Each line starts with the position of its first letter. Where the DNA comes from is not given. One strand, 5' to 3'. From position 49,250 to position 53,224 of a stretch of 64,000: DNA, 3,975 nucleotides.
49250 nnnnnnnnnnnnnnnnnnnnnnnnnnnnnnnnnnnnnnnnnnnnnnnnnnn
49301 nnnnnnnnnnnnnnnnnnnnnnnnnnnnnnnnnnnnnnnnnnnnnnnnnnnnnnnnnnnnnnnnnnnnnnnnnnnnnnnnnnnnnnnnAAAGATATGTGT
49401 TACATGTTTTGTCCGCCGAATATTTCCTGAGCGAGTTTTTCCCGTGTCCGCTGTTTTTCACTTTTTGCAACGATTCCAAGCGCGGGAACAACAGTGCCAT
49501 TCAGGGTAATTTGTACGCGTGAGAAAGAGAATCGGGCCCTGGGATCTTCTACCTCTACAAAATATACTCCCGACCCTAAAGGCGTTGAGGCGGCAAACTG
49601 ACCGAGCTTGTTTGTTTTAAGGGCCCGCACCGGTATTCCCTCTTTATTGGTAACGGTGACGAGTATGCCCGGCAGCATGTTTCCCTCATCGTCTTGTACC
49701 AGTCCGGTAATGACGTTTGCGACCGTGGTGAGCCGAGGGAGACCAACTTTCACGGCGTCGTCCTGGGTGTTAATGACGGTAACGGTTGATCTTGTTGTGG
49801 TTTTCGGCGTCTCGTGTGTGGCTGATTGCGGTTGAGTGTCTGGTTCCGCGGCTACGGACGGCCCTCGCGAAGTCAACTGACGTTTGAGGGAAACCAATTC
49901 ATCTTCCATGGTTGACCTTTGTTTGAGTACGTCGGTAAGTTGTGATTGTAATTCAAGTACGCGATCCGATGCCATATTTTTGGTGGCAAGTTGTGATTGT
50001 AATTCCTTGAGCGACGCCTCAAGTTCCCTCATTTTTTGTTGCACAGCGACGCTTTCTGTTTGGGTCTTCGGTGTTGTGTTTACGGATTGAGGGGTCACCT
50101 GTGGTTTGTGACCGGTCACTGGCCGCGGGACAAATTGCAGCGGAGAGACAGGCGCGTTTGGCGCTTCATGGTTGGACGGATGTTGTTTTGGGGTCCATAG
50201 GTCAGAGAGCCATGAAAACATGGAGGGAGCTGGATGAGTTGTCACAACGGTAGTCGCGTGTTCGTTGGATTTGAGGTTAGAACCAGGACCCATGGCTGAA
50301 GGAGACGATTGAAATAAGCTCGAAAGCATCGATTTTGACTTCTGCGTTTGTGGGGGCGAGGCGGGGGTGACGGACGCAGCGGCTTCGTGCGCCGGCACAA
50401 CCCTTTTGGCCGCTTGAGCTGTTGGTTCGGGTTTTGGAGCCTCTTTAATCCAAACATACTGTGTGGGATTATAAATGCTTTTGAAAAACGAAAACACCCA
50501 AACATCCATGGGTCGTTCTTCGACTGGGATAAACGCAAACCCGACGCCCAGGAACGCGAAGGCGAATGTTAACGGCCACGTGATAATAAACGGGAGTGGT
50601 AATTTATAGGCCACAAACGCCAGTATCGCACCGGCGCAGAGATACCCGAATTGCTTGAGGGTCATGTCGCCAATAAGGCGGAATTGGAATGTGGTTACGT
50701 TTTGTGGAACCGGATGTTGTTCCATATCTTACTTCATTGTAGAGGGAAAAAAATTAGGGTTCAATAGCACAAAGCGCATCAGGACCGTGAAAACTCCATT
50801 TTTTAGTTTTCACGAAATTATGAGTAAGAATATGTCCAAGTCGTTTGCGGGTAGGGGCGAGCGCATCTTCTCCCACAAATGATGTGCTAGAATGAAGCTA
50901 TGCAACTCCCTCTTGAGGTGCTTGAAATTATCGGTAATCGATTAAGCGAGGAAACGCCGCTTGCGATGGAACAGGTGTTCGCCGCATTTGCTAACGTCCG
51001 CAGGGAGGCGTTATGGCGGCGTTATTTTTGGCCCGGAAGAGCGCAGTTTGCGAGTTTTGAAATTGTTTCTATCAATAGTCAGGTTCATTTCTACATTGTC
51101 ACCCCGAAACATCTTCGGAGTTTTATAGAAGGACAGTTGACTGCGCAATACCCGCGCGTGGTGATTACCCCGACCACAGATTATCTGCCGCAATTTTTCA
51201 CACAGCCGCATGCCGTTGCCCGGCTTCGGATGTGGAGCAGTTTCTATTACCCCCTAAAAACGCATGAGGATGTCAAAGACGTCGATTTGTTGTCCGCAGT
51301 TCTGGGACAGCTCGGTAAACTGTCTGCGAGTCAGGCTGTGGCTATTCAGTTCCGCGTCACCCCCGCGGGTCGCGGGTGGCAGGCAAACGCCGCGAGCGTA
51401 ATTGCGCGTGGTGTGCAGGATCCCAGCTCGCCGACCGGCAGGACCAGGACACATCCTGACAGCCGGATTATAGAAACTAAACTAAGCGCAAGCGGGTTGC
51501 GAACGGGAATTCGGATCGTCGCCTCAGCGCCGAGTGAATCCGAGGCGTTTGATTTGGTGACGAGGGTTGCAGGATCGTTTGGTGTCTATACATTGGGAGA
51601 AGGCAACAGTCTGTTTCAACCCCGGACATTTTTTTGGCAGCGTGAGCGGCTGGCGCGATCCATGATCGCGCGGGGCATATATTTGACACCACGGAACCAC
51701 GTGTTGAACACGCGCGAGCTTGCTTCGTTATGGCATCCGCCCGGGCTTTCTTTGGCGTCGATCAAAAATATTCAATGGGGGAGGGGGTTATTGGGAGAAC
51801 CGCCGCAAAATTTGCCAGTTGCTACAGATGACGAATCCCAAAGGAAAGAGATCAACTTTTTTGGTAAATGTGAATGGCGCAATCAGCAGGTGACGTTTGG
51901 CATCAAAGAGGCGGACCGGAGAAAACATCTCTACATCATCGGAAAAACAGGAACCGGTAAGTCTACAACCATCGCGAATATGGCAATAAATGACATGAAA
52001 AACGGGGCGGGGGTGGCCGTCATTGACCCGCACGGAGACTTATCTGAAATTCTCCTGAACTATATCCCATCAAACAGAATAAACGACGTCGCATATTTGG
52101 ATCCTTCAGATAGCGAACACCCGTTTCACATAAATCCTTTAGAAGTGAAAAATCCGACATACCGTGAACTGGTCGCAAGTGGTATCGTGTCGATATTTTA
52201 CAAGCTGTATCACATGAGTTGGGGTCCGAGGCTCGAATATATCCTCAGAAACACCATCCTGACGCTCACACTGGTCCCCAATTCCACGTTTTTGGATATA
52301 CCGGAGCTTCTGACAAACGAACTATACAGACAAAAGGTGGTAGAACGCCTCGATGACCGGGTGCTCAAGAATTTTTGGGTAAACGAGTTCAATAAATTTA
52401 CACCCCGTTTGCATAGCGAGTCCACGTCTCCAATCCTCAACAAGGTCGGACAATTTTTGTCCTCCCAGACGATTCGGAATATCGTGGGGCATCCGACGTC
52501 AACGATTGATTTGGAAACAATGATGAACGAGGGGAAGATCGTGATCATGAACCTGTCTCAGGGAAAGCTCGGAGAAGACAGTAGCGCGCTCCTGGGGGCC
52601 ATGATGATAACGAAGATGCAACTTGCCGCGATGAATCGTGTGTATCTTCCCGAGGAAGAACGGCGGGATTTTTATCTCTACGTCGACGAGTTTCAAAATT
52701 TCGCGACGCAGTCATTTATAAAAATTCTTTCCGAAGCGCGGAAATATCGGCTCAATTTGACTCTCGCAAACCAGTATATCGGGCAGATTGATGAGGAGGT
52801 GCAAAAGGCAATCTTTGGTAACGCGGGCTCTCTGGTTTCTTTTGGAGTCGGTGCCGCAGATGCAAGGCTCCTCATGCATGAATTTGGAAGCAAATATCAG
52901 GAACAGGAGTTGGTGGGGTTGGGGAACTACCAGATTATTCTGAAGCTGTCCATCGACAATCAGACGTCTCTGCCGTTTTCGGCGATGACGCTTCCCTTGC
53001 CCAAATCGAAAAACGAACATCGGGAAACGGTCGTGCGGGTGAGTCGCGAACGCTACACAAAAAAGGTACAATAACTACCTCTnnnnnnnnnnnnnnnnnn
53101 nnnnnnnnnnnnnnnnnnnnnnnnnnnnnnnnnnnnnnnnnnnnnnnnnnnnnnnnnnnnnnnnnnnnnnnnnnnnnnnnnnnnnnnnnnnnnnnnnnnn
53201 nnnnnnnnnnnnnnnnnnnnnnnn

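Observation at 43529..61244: CPR-type type IV secretion / pilus-like locus starting right after dnaN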

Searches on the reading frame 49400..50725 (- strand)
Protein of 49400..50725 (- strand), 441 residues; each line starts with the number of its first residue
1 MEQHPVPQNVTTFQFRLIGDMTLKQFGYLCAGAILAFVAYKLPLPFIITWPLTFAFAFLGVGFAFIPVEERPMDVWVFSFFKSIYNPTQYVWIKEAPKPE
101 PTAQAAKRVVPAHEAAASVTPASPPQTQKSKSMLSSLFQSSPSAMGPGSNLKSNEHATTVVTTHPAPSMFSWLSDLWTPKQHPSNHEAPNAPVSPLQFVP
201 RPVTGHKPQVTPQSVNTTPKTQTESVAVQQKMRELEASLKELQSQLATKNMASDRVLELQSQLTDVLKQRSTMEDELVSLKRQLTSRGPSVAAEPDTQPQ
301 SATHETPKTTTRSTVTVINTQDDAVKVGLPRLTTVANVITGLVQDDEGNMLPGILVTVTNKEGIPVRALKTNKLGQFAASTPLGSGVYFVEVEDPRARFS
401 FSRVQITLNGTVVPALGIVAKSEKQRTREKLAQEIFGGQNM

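Call 3: search_protein_families(library=pfam, proteins=[window:49400-50725:-], max_evalue=0.01)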
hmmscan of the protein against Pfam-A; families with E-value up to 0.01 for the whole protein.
window:49400-50725:- (441 aa): 2 families
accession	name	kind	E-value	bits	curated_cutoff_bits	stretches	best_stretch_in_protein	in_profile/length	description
PF12666.12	PrgI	-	3e-06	28.1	27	1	5-90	1-89/91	PrgI family protein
PF13620.12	CarboxypepD_reg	-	1.3e-05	25.9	32.3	1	339-408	2-71/82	Carboxypeptidase regulatory-like domain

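Call 8: search_protein_families(library=ncbifam, proteins=[window:49400-50725:-], max_evalue=0.01)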
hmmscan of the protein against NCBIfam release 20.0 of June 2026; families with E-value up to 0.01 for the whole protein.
window:49400-50725:- (441 aa): 4 families
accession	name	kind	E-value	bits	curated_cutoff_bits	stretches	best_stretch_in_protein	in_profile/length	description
NF038218.1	IcmG_DotF_IVB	equivalog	0.00033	20.4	200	1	169-303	64-195/266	type IVB secretion system protein IcmG/DotF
NF045487.1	ASRP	equivalog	0.0018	17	300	1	222-286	407-471/593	archaea-specific SMC-related protein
TIGR04211.1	SH3_and_anchor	equivalog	0.0091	15.6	65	0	218-285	89-156/198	TIGR04211 family SH3 domain-containing protein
NF047980.1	RoaM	exception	0.0094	15.2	400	0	219-283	172-239/356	actin-based motility regulator RoaM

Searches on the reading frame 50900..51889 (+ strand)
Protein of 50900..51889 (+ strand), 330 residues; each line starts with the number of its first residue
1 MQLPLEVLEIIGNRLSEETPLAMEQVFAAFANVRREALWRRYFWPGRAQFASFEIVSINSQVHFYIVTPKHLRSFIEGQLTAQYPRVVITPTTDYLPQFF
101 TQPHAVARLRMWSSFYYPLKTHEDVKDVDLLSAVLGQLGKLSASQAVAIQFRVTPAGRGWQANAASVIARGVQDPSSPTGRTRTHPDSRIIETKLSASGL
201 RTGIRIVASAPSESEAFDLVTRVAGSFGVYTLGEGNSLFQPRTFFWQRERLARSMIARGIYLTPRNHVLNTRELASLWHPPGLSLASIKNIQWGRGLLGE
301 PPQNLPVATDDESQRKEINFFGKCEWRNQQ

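Call 96: search_solved_structures(query=A8, max_evalue=10)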
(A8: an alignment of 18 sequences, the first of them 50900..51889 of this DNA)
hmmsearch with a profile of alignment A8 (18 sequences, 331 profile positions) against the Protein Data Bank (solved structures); distinct sequences matched with E-value up to 10: 9.
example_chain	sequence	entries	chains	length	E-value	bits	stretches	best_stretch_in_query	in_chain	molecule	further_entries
3d68_A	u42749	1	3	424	0.087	15.3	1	24-118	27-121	Carboxypeptidase B2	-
3d66_A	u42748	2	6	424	0.087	15.2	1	24-118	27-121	Carboxypeptidase B2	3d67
5hvf_A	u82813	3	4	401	0.12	14.8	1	25-118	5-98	Carboxypeptidase B2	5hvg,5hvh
4p10_A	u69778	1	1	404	0.12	14.8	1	25-118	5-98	Carboxypeptidase B2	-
7nee_A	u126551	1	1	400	0.12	14.8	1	25-118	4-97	Carboxypeptidase B2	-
7neu_A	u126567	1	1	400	0.12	14.8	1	25-118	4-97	Carboxypeptidase B2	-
3su8_X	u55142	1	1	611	1.7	11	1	41-104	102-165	Plexin-B1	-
3sua_D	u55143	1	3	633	1.7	11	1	41-104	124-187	Plexin-B1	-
3hm6_X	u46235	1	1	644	1.8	11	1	41-104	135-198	Plexin-B1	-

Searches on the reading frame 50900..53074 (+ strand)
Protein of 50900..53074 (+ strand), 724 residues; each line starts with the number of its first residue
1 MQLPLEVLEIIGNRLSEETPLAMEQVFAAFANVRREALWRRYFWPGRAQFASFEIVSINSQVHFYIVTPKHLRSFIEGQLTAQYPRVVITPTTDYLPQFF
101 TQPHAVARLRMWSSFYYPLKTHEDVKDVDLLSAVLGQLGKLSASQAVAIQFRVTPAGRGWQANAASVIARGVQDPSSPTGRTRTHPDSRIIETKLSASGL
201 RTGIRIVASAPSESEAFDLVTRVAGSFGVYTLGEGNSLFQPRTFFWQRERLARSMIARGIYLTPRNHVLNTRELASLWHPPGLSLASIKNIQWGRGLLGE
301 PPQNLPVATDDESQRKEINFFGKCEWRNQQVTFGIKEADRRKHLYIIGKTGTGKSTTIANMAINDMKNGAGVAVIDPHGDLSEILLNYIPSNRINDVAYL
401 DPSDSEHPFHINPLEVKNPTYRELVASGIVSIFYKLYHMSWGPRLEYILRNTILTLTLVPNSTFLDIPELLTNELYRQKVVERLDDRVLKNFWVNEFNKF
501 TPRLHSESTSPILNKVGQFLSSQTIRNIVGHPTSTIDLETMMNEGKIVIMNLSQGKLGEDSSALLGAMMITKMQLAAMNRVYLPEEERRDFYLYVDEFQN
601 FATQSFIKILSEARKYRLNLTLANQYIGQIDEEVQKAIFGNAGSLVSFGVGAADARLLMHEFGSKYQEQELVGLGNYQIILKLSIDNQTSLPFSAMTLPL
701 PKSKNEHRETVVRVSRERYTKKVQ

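Call 3: search_protein_families(library=pfam, proteins=[window:50900-53074:+], max_evalue=0.01)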
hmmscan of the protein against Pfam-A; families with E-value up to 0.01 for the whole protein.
window:50900-53074:+ (724 aa): 9 families
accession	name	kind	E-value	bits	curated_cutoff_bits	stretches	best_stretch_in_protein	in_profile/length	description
PF01935.23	DUF87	-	6.9e-11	43.1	23.2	1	340-554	22-203/220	Helicase HerA, central domain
PF10412.15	TrwB_AAD_bind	-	8.2e-07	28.7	20.5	1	338-632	12-288/387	Type IV secretion-system coupling protein DNA-binding domain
PF12696.13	TraG-D_C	-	2.6e-05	24.6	22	1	592-652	3-68/126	TraM recognition site of TraD and TraG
PF02534.20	T4SS-DNA_transf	-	3.9e-05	23.1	20.1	0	320-414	31-114/468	Type IV secretory system Conjugative DNA transfer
PF05872.18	HerA_C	-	0.001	18.2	22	1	328-386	10-66/502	Helicase HerA-like C-terminal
PF01656.29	CbiA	-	0.0025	18.2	25.4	1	348-463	6-54/125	CobQ/CobB/MinD/ParA nucleotide binding domain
PF13401.12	AAA_22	-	0.0031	18.2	27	0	340-362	4-26/130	AAA domain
PF01580.24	FtsK_SpoIIIE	-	0.0031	17.4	24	1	310-361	12-59/221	FtsK/SpoIIIE family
PF04851.21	ResIII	-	0.0055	17.1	22.5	0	336-377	20-61/164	Type III restriction enzyme, res subunit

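Call 8: search_protein_families(library=ncbifam, proteins=[window:50900-53074:+], max_evalue=0.01)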
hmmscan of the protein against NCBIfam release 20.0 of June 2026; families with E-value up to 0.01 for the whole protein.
window:50900-53074:+ (724 aa): 15 families
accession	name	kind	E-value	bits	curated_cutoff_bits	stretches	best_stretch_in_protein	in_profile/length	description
NF053655.1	CedD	equivalog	5e-12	45.3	600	1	322-393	202-273/527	DNA-translocating ATPase CedD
TIGR03743.1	SXT_TraD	subfamily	1.9e-10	39.8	366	2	324-381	160-215/636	conjugative transfer system coupling protein TraD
NF045973.1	conju_CD1115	equivalog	4.9e-10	38.8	250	2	523-654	228-361/442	VirD4-like conjugal transfer protein, CD1115 family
NF033849.1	ser_rich_anae_1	subfamily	4e-08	31.1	650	1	327-630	746-1074/1163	serine-rich protein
NF045975.1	VirB4_plasma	equivalog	1e-05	23.5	590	1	331-420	502-586/894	Mbov_0397 family ICE element conjugal transfer ATPase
TIGR03754.1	conj_TOL_TraD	equivalog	3e-05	22.7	647.55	1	334-382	173-221/643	type IV conjugative transfer system coupling protein TraD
NF045971.1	conju_CD1110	equivalog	0.00013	20.4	325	0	567-657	606-700/752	VirB4-like conjugal transfer ATPase, CD1110 family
TIGR03499.1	FlhF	equivalog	0.00091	19.3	174.15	1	339-375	196-234/286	flagellar biosynthesis GTPase FlhF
NF040819.1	helicase_HerA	equivalog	0.00092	17.8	970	1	342-387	157-203/561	DNA double-strand break repair helicase HerA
NF009701.0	PRK13230.1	subfamily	0.0033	16.5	350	0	342-383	2-45/291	nitrogenase reductase-like protein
TIGR02237.1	recomb_radB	equivalog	0.0043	16.9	172.4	0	345-394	16-64/210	DNA repair and recombination protein RadB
NF042944.1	HerA_antiphage_2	equivalog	0.0045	15.8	850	0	328-363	122-158/576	anti-phage-associated helicase HerA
NF040937.1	HerA_Thermprot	equivalog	0.005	15.3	800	0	334-384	133-183/487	DNA double-strand break repair helicase HerA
NF033200.1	F430_CfbC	exception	0.0052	16.2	402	1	342-388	1-51/260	Ni-sirohydrochlorin a,c-diamide reductive cyclase ATP-dependent reductase subunit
TIGR02746.1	TraC-F-type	equivalog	0.0091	13.9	567.05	0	344-376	433-465/800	type IV secretion system protein TraC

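Call 23: search_solved_structures(query=window:50900-53074:+, max_evalue=1, show_alignments=2)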
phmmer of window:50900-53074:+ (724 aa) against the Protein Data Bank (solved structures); distinct sequences matched with E-value up to 1: 9.
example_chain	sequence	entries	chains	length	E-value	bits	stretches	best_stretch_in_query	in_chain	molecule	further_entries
1gl6_A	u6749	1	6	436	8.7e-06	27.5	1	338-381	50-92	ATPASE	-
1e9r_A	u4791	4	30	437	8.8e-06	27.5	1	338-381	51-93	CONJUGAL TRANSFER PROTEIN TRWB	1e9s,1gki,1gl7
6sz9_A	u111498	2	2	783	0.00058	21.5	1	316-382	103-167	IcmO (DotL)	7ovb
4d2i_A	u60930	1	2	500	0.013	17.1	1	325-384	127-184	HERA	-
9x1l_A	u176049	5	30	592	0.024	16.2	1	341-386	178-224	DNA helicase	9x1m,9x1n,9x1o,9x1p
8wiv_A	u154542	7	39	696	0.15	13.6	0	342-382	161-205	Helicase HerA central domain-containing protein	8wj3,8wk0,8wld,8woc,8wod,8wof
5zme_A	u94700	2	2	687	0.21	13.1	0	317-383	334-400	ATPase ARSA1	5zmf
4jlv_A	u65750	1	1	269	0.81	11.1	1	333-395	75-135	C-terminal fragment of Membrane protein CapA1, Putative uncharacterized protein capB1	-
8bns_A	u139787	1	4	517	0.87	11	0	339-406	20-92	AAA ATPase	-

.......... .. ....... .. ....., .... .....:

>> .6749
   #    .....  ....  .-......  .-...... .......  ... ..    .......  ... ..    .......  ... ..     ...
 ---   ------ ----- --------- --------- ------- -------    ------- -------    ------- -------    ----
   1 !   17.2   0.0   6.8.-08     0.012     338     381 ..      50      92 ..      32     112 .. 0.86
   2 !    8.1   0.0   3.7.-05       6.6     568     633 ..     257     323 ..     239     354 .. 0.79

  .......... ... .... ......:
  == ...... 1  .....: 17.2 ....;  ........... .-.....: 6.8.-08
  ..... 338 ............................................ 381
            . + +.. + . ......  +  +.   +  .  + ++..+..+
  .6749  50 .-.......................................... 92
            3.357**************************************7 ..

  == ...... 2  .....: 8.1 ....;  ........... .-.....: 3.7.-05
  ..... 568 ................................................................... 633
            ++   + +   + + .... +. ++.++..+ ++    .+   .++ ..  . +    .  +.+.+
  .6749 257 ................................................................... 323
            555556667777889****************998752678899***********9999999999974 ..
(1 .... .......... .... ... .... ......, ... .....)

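Call 99: search_dna_similar(query=window:50900-53074:+, collection=plasmids, mode=protein, max_rows=12, max_evalue=0.00001)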
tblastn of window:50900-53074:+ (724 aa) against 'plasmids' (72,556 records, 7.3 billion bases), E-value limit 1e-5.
Records with a match: 292; places in all: 305; records where one place covers at least 80% of the query: 12.
Best place of each record, by identity: <60% 292.
By first word of the organism name: Streptomyces 85; Bacillus 53; Staphylococcus 28; Natrinema 12; Sulfolobus 11; Haladaptatus 10; Lysinibacillus 9; Halalkalicoccus 5; Priestia 4; Halomontanus 4; and 45 more.
By predicted mobility (MOB-suite, as given by PLSDB): non-mobilizable 236; mobilizable 48; conjugative 8.
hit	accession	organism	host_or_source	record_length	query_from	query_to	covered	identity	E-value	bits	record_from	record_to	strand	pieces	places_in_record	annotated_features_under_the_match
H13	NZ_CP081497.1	Streptomyces sp. BHT-5-2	whole organism,plant soil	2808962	19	701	94%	27.6%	2e-50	198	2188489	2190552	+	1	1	none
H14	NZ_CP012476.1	Shouchella clausii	-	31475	47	693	89%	26.5%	9e-41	169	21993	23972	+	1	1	DUF87 domain-containing protein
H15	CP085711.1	Bacillus sp. F19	single cell,soil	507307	39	693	90%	25.9%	2e-36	155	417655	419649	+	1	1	DUF87 domain-containing protein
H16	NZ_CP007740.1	Bacillus methanolicus MGA3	soil sample, enrichment culture ...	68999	47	693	89%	26.1%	2e-37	159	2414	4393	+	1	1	DUF87 domain-containing protein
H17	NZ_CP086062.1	Bacillus sp. BC1-43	Sing cell,soil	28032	47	693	89%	25.8%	1e-38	162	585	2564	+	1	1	DUF87 domain-containing protein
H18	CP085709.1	Bacillus sp. CMF21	single cell,soil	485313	39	693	90%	25.4%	2e-34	149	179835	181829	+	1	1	DUF87 domain-containing protein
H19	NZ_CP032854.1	Bacillus subtilis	cell culture,Cheonggukjang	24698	47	693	89%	25.7%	3e-38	160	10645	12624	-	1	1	DUF87 domain-containing protein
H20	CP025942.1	Bacillus subtilis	Mixed culture,Chinese food lobster sauce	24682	47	693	85%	26.6%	1e-34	174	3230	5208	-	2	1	ATPase | hypothetical protein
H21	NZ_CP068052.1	Peribacillus psychrosaccharolyticus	-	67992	47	693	89%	23.9%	1e-37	159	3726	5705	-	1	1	DUF87 domain-containing protein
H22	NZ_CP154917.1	Bacillus subtilis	-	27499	47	693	89%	23.6%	4e-37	157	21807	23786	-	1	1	DUF87 domain-containing protein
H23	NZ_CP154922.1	Bacillus subtilis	-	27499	47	693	89%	23.6%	4e-37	157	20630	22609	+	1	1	DUF87 domain-containing protein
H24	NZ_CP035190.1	Bacillus licheniformis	cell culture,food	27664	47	693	89%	23.6%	5e-37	157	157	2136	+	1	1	DUF87 domain-containing protein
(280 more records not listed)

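Call 100: get_annotated_region(hit=H13, flank=9000)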
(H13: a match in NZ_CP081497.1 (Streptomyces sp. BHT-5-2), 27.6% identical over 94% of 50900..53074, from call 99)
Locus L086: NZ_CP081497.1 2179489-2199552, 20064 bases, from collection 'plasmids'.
description: Streptomyces sp. BHT-5-2 plasmid p1, complete sequence
organism: Streptomyces sp. BHT-5-2 (NCBI taxid 2866715)
taxonomy: Bacteria; Actinomycetota; Actinomycetes; Kitasatosporales; Streptomycetaceae; Streptomyces; Streptomyces sp. BHT-5-2
host: -; source: whole organism,plant soil; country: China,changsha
typing (MOB-suite, as given by PLSDB): non-mobilizable
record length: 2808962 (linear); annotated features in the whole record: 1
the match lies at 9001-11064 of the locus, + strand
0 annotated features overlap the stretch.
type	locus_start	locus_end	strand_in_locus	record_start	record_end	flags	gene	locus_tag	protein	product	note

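Call 101: get_annotated_region(hit=H14, flank=9000)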
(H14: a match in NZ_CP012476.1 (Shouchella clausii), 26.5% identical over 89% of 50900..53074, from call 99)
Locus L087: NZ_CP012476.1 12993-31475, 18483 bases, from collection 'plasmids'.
description: Shouchella clausii strain ENTPro plasmid unnamed, complete sequence
organism: Shouchella clausii (NCBI taxid 79880)
taxonomy: Bacteria; Bacillota; Bacilli; Bacillales; Bacillaceae; Shouchella; Shouchella clausii
host: -; source: -; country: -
typing (MOB-suite, as given by PLSDB): non-mobilizable; replicon rep_cluster_258
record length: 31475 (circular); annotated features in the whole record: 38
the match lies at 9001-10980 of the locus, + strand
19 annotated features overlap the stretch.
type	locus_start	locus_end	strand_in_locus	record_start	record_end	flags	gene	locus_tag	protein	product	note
CDS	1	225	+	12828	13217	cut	-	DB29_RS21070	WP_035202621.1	hypothetical protein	-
CDS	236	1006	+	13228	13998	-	-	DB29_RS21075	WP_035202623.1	hypothetical protein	-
CDS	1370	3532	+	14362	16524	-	-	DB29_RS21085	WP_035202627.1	type IA DNA topoisomerase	GO:0006265 - DNA topological change [Evidence IEA]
CDS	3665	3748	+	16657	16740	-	-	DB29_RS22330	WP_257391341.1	putative holin-like toxin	-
CDS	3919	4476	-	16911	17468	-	-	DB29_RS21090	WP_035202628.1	helix-turn-helix domain-containing protein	-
CDS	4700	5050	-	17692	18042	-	-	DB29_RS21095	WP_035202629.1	hypothetical protein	-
CDS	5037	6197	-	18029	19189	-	-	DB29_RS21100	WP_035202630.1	ParM/StbA family protein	GO:0030541 - plasmid partitioning [Evidence IEA]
CDS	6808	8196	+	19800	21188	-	-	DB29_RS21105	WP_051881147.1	primase C-terminal domain-containing protein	-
CDS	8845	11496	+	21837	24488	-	-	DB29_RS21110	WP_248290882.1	DUF87 domain-containing protein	-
CDS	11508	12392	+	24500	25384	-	-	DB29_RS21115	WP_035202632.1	replication-relaxation family protein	-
CDS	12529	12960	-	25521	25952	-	-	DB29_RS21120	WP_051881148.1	helix-turn-helix transcriptional regulator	-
CDS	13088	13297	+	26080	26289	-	-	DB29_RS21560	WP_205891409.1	helix-turn-helix transcriptional regulator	-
CDS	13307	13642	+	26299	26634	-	-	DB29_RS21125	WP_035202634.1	hypothetical protein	-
CDS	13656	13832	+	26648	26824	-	-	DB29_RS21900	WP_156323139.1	hypothetical protein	-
CDS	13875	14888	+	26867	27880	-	-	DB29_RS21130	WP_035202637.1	conjugal transfer protein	-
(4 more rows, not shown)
